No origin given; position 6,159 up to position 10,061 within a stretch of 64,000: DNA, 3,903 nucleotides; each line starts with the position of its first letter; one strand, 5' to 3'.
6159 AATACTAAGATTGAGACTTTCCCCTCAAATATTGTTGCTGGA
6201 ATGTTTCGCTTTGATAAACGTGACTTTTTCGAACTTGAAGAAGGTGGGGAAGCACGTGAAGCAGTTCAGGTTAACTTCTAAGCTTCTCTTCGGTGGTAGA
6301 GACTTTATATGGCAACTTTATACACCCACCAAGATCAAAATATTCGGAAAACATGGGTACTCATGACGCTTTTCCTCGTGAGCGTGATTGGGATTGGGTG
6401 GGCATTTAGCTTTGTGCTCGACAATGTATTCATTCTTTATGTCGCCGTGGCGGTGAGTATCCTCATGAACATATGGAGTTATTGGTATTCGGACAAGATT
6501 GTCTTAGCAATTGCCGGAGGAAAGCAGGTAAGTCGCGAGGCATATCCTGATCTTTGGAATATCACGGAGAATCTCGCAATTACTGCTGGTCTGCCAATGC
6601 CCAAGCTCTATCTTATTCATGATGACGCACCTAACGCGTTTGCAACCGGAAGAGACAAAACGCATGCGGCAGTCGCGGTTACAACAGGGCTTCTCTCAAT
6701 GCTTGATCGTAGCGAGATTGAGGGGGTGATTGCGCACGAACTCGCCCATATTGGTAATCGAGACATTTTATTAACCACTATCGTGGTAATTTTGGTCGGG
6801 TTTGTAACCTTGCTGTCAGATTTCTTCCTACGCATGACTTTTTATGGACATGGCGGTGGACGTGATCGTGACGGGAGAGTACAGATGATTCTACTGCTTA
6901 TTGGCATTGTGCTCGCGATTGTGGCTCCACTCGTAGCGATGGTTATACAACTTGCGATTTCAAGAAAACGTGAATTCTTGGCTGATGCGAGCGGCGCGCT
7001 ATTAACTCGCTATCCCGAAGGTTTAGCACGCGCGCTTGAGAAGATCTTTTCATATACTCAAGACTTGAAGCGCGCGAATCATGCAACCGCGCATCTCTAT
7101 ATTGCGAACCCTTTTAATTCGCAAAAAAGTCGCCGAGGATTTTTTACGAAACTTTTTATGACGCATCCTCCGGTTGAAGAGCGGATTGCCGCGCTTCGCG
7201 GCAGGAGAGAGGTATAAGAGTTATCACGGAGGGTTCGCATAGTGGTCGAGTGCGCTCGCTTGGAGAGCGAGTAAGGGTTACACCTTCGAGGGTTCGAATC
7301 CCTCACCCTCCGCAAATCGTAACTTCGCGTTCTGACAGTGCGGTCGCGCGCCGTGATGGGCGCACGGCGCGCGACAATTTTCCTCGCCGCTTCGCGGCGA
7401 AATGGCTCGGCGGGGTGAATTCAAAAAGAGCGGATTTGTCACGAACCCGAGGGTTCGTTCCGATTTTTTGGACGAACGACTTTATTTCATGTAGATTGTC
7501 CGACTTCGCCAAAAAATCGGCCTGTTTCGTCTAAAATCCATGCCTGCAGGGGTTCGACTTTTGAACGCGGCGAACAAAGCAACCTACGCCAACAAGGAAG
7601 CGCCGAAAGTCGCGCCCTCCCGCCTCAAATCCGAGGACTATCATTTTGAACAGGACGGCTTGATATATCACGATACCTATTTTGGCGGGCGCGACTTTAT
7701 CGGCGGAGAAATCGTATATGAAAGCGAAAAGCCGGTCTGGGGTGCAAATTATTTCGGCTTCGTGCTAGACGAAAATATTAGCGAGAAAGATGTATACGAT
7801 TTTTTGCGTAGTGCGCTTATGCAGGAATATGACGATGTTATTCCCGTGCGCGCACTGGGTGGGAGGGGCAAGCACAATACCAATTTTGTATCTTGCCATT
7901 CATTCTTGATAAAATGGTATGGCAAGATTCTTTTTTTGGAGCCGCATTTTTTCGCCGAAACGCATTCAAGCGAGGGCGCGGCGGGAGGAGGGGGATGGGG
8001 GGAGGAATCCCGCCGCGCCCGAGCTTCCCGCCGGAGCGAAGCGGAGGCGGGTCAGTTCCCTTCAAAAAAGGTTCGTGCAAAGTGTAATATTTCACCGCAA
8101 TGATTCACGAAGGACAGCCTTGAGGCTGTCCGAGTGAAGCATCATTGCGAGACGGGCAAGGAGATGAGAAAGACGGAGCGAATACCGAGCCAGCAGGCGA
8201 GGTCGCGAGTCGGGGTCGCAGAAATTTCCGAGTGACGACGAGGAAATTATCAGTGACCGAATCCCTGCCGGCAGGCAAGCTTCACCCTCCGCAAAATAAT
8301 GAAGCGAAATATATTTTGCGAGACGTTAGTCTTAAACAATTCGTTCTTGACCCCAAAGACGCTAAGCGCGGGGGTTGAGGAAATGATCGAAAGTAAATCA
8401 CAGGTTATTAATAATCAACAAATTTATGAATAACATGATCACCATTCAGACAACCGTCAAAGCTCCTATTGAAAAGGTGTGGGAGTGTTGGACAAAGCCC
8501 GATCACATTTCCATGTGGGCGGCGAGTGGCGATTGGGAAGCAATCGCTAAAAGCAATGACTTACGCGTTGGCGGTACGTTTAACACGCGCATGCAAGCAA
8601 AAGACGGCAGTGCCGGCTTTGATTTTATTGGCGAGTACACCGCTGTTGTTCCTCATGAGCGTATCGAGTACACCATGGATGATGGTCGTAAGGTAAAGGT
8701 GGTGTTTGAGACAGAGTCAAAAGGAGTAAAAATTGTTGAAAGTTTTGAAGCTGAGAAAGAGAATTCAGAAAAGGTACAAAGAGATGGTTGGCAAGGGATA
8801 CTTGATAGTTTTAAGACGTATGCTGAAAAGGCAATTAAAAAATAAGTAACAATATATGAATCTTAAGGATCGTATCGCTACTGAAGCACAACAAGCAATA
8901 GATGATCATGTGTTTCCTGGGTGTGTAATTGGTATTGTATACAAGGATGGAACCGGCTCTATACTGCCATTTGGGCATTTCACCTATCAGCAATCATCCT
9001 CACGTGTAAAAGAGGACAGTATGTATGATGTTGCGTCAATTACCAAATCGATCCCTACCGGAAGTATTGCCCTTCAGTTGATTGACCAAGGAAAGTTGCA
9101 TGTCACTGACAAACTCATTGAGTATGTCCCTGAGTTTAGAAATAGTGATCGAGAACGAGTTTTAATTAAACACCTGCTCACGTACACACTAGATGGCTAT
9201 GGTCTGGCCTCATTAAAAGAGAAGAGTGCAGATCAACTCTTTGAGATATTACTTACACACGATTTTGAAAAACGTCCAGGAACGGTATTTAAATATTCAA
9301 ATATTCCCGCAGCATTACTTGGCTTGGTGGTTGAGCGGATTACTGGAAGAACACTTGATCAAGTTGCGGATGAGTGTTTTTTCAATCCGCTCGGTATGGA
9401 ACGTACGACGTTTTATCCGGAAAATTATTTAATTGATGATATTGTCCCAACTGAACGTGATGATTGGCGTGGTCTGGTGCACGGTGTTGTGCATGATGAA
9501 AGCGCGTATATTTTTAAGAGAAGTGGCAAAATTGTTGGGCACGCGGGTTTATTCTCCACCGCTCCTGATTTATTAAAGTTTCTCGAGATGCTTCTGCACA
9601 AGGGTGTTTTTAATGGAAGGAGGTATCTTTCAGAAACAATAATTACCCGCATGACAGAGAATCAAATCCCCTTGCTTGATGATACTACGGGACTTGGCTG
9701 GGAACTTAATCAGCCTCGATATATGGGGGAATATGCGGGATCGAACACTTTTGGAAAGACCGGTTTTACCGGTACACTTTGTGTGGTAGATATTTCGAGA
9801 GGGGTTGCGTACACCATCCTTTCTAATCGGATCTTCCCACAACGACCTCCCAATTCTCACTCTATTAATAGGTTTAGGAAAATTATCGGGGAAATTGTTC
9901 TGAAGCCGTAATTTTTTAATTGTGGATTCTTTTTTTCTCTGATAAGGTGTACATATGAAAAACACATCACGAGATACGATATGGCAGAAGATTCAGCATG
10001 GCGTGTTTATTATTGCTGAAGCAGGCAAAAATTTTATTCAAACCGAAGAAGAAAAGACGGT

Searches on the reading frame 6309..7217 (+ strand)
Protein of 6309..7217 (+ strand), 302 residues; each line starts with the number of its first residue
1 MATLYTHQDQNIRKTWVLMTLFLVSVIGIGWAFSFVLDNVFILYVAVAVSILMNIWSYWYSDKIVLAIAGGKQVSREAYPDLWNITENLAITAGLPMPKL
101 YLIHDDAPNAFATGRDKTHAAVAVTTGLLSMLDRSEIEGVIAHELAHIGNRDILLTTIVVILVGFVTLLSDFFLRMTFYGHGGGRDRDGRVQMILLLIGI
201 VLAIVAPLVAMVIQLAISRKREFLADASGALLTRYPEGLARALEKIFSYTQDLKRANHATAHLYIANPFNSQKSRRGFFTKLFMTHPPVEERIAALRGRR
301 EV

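Call 30: search_protein_families(library=pfam, proteins=[window:6309-7217:+], max_evalue=0.0001)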
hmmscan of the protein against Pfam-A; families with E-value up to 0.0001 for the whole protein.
window:6309-7217:+ (302 aa): 1 family
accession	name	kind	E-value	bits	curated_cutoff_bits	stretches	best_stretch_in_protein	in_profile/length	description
PF01435.24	Peptidase_M48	-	1e-34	120.5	20.3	1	81-299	6-185/186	Peptidase family M48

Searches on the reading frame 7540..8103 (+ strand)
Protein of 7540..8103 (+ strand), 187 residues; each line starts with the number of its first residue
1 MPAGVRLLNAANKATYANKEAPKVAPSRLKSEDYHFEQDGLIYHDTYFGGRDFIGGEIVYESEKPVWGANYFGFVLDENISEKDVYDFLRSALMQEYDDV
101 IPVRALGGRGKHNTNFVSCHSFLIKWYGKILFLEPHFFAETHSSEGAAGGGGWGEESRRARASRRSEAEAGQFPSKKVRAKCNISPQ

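Call 30: search_protein_families(library=pfam, proteins=[window:7540-8103:+], max_evalue=0.0001)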
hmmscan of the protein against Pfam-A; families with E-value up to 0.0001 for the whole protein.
window:7540-8103:+ (187 aa): 1 family
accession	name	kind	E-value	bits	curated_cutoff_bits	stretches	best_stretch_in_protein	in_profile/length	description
PF18931.5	DUF5680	-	2.8e-15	57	25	1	45-104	1-58/104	Domain of unknown function (DUF5680)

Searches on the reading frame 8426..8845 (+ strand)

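Call 30: search_protein_families(library=pfam, proteins=[window:8426-8845:+], max_evalue=0.0001)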
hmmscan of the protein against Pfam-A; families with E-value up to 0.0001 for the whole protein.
window:8426-8845:+ (139 aa): 2 families
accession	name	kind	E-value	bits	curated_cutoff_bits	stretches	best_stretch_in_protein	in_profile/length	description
PF08327.17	AHSA1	-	6.8e-23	81.7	22.1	1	12-134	1-125/125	Activator of Hsp90 ATPase homolog 1-like protein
PF10604.15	Polyketide_cyc2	-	2.4e-05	25.1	27.4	1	6-110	5-109/142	Polyketide cyclase / dehydrase and lipid transport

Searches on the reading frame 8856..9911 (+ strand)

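Call 30: search_protein_families(library=pfam, proteins=[window:8856-9911:+], max_evalue=0.0001)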
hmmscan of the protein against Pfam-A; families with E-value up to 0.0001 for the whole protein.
window:8856-9911:+ (351 aa): 1 family
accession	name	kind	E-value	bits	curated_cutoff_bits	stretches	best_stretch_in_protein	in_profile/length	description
PF00144.29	Beta-lactamase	-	2.1e-49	168.9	27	1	12-328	6-313/329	Beta-lactamase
